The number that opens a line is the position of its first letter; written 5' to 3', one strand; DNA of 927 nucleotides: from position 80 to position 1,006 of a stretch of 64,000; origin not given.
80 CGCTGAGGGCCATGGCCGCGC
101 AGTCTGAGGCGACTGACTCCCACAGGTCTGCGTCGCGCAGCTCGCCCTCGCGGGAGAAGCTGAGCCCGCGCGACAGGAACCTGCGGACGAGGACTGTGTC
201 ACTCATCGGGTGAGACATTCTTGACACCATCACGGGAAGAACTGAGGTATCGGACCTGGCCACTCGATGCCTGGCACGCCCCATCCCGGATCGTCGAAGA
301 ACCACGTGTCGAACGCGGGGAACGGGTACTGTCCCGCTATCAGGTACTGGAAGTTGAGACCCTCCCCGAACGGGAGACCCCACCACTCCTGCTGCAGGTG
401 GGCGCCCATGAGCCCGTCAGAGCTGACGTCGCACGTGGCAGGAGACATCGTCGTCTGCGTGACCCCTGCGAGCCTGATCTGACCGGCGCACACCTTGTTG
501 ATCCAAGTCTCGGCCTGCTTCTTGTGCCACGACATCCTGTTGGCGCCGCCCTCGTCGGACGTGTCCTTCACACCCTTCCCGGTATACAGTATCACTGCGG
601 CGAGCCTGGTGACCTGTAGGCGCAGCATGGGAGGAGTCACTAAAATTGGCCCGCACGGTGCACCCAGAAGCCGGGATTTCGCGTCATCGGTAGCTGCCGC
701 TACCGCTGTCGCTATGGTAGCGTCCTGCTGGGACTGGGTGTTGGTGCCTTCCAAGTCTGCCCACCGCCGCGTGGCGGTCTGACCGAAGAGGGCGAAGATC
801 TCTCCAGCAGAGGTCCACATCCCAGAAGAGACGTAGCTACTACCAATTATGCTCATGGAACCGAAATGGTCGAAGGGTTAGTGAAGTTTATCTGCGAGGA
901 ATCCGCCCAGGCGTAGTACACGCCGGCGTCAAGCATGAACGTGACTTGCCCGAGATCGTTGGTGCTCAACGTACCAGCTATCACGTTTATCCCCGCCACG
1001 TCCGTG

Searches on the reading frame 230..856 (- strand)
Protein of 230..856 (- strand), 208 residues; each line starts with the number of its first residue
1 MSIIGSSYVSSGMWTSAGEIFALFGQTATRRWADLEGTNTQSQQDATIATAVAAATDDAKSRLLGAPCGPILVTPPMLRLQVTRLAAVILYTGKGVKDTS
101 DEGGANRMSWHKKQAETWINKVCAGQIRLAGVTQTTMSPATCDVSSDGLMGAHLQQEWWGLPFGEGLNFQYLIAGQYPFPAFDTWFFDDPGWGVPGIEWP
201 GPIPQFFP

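Call 46: find_encoding_contigs(protein=window:230-856:-, flank=10000, max_places=4)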
Protein window:230-856:- (208 aa): 2 contigs read that carry it; 2 places shown.
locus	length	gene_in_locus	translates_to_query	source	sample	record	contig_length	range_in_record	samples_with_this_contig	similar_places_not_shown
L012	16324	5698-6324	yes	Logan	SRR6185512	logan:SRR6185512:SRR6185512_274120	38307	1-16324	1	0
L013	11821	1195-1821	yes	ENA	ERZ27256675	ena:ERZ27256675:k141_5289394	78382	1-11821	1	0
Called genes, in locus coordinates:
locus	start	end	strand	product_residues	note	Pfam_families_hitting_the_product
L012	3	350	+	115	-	?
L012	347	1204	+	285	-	-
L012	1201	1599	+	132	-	-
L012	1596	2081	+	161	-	-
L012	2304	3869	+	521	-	-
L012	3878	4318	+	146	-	-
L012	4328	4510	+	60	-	-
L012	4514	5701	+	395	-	-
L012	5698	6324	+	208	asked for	-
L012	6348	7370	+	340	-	PF04233:Phage_Mu_F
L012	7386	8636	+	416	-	-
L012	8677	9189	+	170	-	-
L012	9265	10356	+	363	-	PF03864:Phage_cap_E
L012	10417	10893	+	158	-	-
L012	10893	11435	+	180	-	-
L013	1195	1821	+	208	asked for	-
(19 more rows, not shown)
